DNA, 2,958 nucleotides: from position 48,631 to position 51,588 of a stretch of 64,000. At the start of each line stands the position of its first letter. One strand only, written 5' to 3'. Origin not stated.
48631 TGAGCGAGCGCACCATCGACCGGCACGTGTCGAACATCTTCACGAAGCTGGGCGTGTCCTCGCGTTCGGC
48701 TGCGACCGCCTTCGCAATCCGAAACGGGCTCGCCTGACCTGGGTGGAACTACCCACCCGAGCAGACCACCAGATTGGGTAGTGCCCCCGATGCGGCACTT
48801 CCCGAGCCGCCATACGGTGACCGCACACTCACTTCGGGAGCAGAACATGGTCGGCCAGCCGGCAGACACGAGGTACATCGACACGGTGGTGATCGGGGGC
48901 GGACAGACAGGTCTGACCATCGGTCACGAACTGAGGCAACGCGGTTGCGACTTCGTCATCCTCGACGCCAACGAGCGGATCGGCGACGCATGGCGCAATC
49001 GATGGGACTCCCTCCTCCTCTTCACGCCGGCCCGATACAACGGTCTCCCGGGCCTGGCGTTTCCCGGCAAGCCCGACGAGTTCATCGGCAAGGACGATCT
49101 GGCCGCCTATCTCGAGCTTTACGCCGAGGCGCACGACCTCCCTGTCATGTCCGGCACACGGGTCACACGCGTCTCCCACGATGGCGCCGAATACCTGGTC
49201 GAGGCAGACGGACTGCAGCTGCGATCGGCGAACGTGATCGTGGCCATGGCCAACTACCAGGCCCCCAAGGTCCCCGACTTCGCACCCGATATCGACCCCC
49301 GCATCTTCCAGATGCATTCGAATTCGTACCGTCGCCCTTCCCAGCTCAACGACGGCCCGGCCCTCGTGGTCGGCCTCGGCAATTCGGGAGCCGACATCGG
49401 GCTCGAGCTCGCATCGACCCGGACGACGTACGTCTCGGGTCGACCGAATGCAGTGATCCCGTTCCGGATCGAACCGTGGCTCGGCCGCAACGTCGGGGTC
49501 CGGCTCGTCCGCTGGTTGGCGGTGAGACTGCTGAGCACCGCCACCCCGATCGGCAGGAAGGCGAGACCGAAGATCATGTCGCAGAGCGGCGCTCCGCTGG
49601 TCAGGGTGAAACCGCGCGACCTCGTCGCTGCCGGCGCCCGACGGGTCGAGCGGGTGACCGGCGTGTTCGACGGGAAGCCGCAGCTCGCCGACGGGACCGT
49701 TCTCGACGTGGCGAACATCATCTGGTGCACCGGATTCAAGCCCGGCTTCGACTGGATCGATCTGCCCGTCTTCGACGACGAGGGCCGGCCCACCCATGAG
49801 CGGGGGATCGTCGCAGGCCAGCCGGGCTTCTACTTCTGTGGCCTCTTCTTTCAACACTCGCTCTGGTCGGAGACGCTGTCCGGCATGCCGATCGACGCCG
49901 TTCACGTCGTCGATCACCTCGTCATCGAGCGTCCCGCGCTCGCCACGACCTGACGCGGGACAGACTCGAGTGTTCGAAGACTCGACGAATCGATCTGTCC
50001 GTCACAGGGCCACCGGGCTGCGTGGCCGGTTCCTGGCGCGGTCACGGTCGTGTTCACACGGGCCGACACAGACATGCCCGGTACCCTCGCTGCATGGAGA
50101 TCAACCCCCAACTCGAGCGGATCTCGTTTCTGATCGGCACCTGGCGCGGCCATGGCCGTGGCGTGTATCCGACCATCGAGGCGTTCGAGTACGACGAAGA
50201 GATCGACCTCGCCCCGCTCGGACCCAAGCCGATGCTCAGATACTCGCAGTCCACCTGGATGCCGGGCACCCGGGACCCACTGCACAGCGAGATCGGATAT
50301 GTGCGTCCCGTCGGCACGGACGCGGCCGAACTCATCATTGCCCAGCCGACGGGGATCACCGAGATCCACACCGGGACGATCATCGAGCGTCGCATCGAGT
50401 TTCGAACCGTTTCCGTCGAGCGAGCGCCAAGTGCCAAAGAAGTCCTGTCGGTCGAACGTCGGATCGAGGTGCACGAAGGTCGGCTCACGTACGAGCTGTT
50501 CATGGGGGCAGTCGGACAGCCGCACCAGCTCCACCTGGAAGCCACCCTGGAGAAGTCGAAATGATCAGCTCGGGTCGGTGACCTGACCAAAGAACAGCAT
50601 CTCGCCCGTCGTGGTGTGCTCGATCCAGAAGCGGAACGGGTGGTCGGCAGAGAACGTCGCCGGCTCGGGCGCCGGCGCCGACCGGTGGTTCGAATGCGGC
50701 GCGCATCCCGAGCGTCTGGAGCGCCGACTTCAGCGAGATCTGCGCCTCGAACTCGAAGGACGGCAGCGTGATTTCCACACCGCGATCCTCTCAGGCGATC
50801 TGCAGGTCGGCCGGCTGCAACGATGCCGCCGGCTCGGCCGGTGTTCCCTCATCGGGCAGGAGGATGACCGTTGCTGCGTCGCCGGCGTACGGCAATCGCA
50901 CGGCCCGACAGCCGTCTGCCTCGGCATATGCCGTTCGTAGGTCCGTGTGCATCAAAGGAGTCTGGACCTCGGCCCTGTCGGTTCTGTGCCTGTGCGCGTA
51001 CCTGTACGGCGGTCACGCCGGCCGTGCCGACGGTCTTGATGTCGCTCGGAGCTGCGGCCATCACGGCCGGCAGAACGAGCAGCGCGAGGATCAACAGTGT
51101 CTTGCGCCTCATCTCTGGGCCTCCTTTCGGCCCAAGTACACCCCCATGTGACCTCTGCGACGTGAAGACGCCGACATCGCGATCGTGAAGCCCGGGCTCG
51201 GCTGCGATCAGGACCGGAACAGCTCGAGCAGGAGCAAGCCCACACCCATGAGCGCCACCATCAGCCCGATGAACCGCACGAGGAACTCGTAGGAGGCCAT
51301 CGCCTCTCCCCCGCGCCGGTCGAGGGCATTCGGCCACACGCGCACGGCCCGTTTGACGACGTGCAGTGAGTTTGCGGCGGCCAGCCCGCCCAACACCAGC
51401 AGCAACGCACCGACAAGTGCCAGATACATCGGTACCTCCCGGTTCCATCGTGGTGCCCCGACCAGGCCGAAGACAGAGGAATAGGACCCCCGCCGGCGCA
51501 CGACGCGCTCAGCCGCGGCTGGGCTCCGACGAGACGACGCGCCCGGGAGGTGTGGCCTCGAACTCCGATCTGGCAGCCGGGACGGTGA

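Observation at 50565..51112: Heavily decayed serpin gene that retains its RBS and signal peptide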

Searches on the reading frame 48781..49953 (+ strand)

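Call 32: search_protein_families(library=pfam, max_evalue=0.01, proteins=[window:48781-49953:+])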
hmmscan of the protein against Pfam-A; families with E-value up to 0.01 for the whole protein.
window:48781-49953:+ (390 aa): 11 families
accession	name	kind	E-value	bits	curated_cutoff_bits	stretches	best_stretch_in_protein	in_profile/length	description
PF13738.12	Pyr_redox_3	-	3.5e-26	92.6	30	1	36-213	1-186/305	Pyridine nucleotide-disulphide oxidoreductase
PF07992.20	Pyr_redox_2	-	4.4e-10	39.9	26.1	2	34-332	2-245/291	Pyridine nucleotide-disulphide oxidoreductase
PF01266.30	DAO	-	8.1e-08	32.6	27.9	1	34-73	1-38/353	FAD dependent oxidoreductase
PF13434.12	Lys_Orn_oxgnase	-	3.5e-07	30.1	21.3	1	101-215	91-212/339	L-lysine 6-monooxygenase/L-ornithine 5-monooxygenase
PF13450.12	NAD_binding_8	-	3.6e-06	27.6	21.9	1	37-68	1-32/68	NAD(P)-binding Rossmann-like domain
PF00743.25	FMO-like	-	3.7e-06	26.1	22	1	101-215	80-207/532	Flavin-binding monooxygenase-like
PF00070.33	Pyr_redox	-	0.00015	22.6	22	0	35-68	2-35/82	Pyridine nucleotide-disulphide oxidoreductase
PF01494.25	FAD_binding_3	-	0.00041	20.1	22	1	33-65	2-34/349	FAD binding domain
PF02254.24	TrkA_N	-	0.0016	19.2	23.8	1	36-70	2-36/116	TrkA-N domain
PF03486.20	HI0933_like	-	0.0018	18.2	50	0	34-68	2-36/244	HI0933-like protein Rossmann domain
PF01593.30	Amino_oxidase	-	0.0067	16.2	19.8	0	43-68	2-27/443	Flavin containing amine oxidoreductase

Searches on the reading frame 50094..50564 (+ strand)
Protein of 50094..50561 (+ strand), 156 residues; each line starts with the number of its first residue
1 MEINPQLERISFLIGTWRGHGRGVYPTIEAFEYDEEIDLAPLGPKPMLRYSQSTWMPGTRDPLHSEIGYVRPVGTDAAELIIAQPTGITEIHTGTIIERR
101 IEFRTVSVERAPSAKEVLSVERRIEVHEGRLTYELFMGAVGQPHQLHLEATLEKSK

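Call 10: find_encoding_contigs(protein=window:50094-50561:+, flank=10000, max_places=10)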
Protein seq(156 aa) (156 aa): no gene with exactly this product is on record in the collection.

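Call 12: find_related_loci(query=window:50094-50561:+, collection=genome_contigs, flank=10000)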
Query seq(156 aa) (156 aa) in genome_contigs; peptide patterns used: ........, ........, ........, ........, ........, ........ (x = any residue, [..] = any of these).
180 stretches matched a pattern, but none encodes a relative of the query by tblastn (E <= 1e-3).
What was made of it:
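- Tried and rejected: A genome_contigs scan with the THAP4 protein found no relatives (call 12).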

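Call 32: search_protein_families(library=pfam, max_evalue=0.01, proteins=[window:50097-50564:+])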
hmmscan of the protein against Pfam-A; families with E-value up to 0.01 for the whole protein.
window:50097-50564:+ (155 aa): 1 family
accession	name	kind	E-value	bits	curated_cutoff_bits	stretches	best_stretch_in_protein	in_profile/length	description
PF08768.17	THAP4_heme-bd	-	3.4e-40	138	25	1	6-153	2-151/151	THAP4-like, heme-binding beta-barrel domain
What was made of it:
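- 50097..50564 (+): Convergent THAP4-type haem-binding beta-barrel gene that abuts the serpin stop codon. It serves as the synteny anchor. Pfam PF08768, E 3e-40 (call 32).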

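Call 35: find_related_loci(query=window:50094-50561:+, collection=metagenome_contigs, flank=10000)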
Query seq(156 aa) (156 aa) in metagenome_contigs; peptide patterns used: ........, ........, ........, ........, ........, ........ (x = any residue, [..] = any of these).
236 stretches matched a pattern; 2 encode a relative of the query (tblastn E <= 1e-3); 2 distinct loci.
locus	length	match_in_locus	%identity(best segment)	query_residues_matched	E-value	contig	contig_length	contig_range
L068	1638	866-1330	52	3-154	6e-45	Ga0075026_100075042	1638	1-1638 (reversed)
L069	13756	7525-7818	34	46-140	7e-6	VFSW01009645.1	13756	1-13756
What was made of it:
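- Tried and rejected: A metagenome_contigs scan with THAP4 gave only distant hits of 52% and 34% identity, which were of no use (call 35).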

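Call 37: find_homologous_proteins(query=window:50094-50561:+, max_evalue=1e-30)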
Query seq(156 aa) (156 aa): 41 proteins with E <= 1e-30 among 73 candidates.
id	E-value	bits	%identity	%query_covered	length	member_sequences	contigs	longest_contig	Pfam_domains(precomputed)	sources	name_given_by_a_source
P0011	3.0e-97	341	99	100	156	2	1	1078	PF08768.18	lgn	-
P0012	1.6e-77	277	79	99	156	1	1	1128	PF08768.18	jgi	jgi:hypothetical protein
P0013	4.4e-71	256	75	99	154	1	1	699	PF08768.18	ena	-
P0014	5.4e-71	255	74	99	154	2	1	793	PF08768.18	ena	-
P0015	1.8e-70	254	73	99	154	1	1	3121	PF08768.18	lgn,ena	-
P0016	1.0e-69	251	71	99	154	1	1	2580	PF08768.18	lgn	-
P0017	4.3e-69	249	72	100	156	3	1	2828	PF08768.18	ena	-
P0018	1.1e-68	248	71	99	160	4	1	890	PF08768.18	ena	-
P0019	1.4e-68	248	73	99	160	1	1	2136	PF08768.18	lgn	-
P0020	2.0e-68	247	72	100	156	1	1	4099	PF08768.18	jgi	jgi:hypothetical protein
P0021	2.8e-68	247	74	95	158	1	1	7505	PF08768.18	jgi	jgi:hypothetical protein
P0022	6.3e-68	245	71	99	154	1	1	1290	PF08768.18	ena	-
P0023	9.7e-68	245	71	100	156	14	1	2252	PF08768.18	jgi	jgi:hypothetical protein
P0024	1.8e-67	244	69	100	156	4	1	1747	PF08768.18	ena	-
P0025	2.2e-67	244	70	99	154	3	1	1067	PF08768.18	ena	-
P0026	3.5e-67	243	72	100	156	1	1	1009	PF08768.18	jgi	jgi:hypothetical protein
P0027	4.4e-67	243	71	99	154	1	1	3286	PF08768.18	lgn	-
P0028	6.8e-67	242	71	97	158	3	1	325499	PF08768.18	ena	-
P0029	9.3e-67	242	71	98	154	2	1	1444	PF08768.18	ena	-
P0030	2.5e-66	240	71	100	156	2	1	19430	PF08768.18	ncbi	-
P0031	3.0e-66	240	68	99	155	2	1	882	PF08768.18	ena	-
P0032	8.6e-66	239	70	100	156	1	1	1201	PF08768.18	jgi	jgi:hypothetical protein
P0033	2.7e-65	237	69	100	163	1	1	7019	PF08768.18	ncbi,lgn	-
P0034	2.9e-65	237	72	95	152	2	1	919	PF08768.18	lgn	-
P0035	4.8e-65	236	69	100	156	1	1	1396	PF08768.18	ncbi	-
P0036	7.2e-65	236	71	95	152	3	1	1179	PF08768.18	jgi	jgi:hypothetical protein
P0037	1.5e-64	235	70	95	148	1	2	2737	PF08768.18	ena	-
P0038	9.3e-64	232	71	100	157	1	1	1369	PF08768.18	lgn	-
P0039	2.1e-47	179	59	98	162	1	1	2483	PF08768.18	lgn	-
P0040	1.1e-46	177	76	69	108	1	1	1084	PF08768.18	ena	-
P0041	5.0e-45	171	58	97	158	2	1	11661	PF08768.18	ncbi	-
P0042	3.0e-44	169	58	98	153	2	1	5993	PF08768.18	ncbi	-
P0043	4.2e-43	165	52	99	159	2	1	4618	PF08768.18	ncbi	-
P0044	1.2e-40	157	55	99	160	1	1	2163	PF08768.18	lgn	-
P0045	2.8e-40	156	53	97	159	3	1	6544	PF08768.18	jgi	-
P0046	4.9e-39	152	52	98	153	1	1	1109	PF08768.18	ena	-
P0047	1.8e-37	147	50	96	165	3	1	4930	PF08768.18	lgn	-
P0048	2.4e-36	143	52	97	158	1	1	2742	PF08768.18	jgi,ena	-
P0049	3.7e-36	142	49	100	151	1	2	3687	PF08768.18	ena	-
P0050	5.2e-34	135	48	99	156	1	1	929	PF08768.18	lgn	-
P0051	3.4e-32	129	46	99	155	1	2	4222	PF08768.18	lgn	-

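Call 38: find_encoding_contigs(protein=P0011, flank=10000, max_places=6)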
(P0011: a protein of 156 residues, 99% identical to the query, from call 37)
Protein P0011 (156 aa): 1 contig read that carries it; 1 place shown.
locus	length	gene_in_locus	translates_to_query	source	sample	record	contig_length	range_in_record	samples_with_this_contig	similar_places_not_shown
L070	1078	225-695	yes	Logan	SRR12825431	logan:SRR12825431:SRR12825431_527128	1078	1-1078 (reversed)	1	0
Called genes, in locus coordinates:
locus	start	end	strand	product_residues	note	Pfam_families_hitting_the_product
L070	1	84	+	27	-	?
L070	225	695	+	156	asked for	PF08768:THAP4_heme-bd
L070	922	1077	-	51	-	?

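Call 39: find_encoding_contigs(protein=P0012, flank=10000, max_places=6)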
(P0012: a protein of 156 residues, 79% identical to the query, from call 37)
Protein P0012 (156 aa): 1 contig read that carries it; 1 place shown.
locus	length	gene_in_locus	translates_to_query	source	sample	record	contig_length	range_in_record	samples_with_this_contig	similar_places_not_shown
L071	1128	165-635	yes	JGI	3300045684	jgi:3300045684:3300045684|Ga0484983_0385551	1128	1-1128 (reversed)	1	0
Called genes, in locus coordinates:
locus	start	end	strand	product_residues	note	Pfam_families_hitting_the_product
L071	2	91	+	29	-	?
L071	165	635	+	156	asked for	PF08768:THAP4_heme-bd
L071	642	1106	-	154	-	PF00079:Serpin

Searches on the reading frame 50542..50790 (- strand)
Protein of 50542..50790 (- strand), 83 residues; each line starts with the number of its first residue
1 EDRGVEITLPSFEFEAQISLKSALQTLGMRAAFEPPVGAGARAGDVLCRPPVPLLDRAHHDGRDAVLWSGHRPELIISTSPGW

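Call 7: search_protein_families(library=pfam, max_evalue=10, proteins=[window:50542-50790:-])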
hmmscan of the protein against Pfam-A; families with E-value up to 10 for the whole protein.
seq(83 aa): 1 family
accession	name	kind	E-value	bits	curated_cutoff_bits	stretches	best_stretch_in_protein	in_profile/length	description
PF00079.25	Serpin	-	6.1e-05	22.9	27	1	4-34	260-290/370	Serpin (serine protease inhibitor)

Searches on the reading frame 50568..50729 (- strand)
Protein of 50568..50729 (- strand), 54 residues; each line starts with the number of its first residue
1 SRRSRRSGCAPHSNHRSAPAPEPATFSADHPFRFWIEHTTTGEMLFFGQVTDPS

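Call 7: search_protein_families(library=pfam, max_evalue=10, proteins=[window:50568-50729:-])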
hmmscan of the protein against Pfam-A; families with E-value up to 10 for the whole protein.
seq(54 aa): 1 family
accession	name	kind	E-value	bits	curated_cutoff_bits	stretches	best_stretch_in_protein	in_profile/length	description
PF00079.25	Serpin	-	2.2e-08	34.2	27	1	16-53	333-370/370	Serpin (serine protease inhibitor)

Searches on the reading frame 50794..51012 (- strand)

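Call 7: search_protein_families(library=pfam, max_evalue=10, proteins=[window:50794-51012:-])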
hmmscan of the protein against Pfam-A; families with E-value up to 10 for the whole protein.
seq(73 aa): 1 family
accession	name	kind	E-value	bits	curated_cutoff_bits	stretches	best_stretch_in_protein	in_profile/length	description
PF00079.25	Serpin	-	2.4e-07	30.8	27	1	10-66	182-242/370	Serpin (serine protease inhibitor)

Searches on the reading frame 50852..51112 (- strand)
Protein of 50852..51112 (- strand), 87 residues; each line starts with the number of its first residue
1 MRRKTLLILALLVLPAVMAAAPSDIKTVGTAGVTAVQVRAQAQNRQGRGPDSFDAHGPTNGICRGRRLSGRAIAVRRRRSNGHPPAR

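Call 7: search_protein_families(library=pfam, max_evalue=10, proteins=[window:50852-51112:-])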
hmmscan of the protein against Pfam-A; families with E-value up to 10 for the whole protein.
seq(87 aa): 0 families
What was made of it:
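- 50849..51112 (-): Chimeric ORF of 87 aa plus stop: the sec 5' end followed by serpin DNA read out of frame. It has no Pfam match (call 7).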

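Call 36: find_encoding_contigs(protein=window:50852-51112:-, flank=10000, max_places=6)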
Protein seq(87 aa) (87 aa): no gene with exactly this product is on record in the collection.
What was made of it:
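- Tried and rejected: An exact look-up of the window's THAP4 protein and of the 87 aa ORF in the assembly collection found nothing on record (calls 10, 36).
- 50849..51112 (-): No gene with exactly this product is on record in the assembly collection (call 36).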

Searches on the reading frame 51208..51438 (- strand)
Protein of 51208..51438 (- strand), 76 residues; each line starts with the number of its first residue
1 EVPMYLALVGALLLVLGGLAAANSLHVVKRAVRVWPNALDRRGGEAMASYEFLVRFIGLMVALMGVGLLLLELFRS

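Call 32: search_protein_families(library=pfam, max_evalue=0.01, proteins=[window:51208-51438:-])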
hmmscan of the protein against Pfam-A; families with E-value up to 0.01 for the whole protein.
window:51208-51438:- (76 aa): 0 families

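Call 42: find_encoding_contigs(protein=window:51211-51429:-, flank=10000, max_places=6)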
Protein seq(73 aa) (73 aa): 1 contig read that carries it; 1 place shown.
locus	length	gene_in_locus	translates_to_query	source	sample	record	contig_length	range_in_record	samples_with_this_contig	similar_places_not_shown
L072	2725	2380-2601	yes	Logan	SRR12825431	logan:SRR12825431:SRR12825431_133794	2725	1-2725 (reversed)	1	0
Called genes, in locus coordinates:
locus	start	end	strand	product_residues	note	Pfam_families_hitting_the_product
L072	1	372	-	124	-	?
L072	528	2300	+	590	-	PF00512:HisKA, PF02518:HATPase_c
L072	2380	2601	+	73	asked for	-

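Call 61: find_homologous_proteins(query=window:51211-51429:-, max_evalue=1e-10)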
Query seq(73 aa) (73 aa): 18 proteins with E <= 1e-10 among 28 candidates.
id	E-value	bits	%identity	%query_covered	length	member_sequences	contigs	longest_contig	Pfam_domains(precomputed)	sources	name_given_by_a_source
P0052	3.5e-36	140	100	100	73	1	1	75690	-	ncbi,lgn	-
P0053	8.3e-28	113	79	99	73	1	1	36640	-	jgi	jgi:hypothetical protein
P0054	1.2e-26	109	84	79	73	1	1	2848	-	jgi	jgi:hypothetical protein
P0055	4.3e-26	108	76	97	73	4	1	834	-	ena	-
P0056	1.1e-25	106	79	92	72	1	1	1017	-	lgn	-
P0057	2.7e-25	105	68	100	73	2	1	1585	-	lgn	-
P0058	4.3e-25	105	71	100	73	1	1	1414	-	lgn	-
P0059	5.0e-25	104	71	100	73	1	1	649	-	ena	-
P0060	5.3e-25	104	73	96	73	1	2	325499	-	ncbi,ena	-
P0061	1.2e-24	103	70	96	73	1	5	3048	-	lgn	-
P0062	2.9e-24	102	74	96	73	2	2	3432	-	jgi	jgi:hypothetical protein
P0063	3.0e-24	102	82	68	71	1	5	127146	-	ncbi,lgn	-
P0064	3.0e-24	102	82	68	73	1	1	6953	-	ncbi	-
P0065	2.4e-23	99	73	96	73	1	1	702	-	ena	-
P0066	6.8e-23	98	74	100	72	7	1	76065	-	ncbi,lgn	-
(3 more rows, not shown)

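Call 62: find_encoding_contigs(protein=P0053, flank=8000, max_places=2)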
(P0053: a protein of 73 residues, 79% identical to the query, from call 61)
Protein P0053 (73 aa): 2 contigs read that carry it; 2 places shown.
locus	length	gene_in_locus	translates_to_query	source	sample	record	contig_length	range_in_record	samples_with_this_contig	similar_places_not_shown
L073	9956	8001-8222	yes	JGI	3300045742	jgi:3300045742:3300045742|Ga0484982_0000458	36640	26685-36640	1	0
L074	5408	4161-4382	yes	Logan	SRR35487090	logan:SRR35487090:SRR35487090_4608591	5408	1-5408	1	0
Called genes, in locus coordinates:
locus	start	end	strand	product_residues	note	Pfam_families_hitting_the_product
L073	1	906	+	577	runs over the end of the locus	PF00664:ABC_membrane, PF00005:ABC_tran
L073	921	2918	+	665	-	PF00664:ABC_membrane, PF00005:ABC_tran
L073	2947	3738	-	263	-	PF00561:Abhydrolase_1, PF12146:Hydrolase_4, PF12697:Abhydrolase_6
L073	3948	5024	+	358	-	-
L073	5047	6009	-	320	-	-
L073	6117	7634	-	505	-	PF01266:DAO (weak), PF01593:Amino_oxidase, PF13450:NAD_binding_8 (weak)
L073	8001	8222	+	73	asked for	-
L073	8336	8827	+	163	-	-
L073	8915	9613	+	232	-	PF00072:Response_reg, PF00486:Trans_reg_C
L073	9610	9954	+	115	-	?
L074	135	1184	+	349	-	-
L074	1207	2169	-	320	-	-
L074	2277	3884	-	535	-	PF00890:FAD_binding_2 (faint), PF01134:GIDA (faint), PF01266:DAO, PF01593:Amino_oxidase, PF03486:HI0933_like (faint), PF07992:Pyr_redox_2 (faint), PF13450:NAD_binding_8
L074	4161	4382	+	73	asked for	-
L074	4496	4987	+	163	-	-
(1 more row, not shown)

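Call 63: find_encoding_contigs(protein=P0054, flank=8000, max_places=2)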
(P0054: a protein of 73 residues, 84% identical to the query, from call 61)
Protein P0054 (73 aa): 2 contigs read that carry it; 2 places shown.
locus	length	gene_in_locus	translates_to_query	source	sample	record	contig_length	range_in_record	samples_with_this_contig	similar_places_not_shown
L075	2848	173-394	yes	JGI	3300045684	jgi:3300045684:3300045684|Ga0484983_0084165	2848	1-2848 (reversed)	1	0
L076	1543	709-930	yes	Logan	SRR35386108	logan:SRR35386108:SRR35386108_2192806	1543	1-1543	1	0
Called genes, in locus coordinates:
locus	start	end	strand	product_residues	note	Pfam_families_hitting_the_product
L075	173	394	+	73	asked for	-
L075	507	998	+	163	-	-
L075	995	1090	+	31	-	-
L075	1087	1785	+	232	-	PF00072:Response_reg, PF00486:Trans_reg_C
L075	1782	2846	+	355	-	?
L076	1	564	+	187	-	?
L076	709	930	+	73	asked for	-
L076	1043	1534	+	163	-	-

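Call 64: find_encoding_contigs(protein=P0060, flank=8000, max_places=2)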
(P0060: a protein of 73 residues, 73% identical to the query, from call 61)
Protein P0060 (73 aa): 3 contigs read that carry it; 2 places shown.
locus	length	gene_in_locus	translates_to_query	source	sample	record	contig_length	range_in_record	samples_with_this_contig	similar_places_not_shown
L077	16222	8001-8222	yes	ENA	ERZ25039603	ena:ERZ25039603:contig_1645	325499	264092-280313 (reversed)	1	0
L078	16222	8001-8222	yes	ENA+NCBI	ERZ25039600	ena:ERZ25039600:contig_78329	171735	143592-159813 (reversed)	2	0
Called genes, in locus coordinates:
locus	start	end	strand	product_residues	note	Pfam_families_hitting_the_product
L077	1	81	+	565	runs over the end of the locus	-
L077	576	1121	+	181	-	PF03243:MerB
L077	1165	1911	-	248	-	PF00561:Abhydrolase_1, PF12146:Hydrolase_4, PF12697:Abhydrolase_6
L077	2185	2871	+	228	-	-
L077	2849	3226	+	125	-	-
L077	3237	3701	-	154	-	-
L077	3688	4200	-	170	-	-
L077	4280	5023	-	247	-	PF01061:ABC2_membrane, PF12698:ABC2_membrane_3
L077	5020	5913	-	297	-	PF00005:ABC_tran, PF13304:AAA_21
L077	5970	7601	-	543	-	PF00890:FAD_binding_2 (faint), PF01134:GIDA (faint), PF01266:DAO, PF03486:HI0933_like (faint), PF07992:Pyr_redox_2 (faint), PF01593:Amino_oxidase, PF13450:NAD_binding_8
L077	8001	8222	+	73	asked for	-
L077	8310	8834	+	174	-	-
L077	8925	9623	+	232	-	PF00072:Response_reg, PF00486:Trans_reg_C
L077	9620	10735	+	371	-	PF00672:HAMP, PF00512:HisKA, PF02518:HATPase_c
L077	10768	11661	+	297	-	PF00079:Serpin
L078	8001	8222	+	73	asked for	-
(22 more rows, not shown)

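Call 67: search_protein_families(library=ncbifam, max_evalue=0.001, proteins=[L075:507-998:+])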
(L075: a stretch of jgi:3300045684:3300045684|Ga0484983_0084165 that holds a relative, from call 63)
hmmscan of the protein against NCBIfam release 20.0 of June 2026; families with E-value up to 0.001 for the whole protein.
L075:507-998:+ (163 aa): 0 families
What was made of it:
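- Tried and rejected: NCBIfam gave no hits for sec, the small membrane protein or the serpin (call 67).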
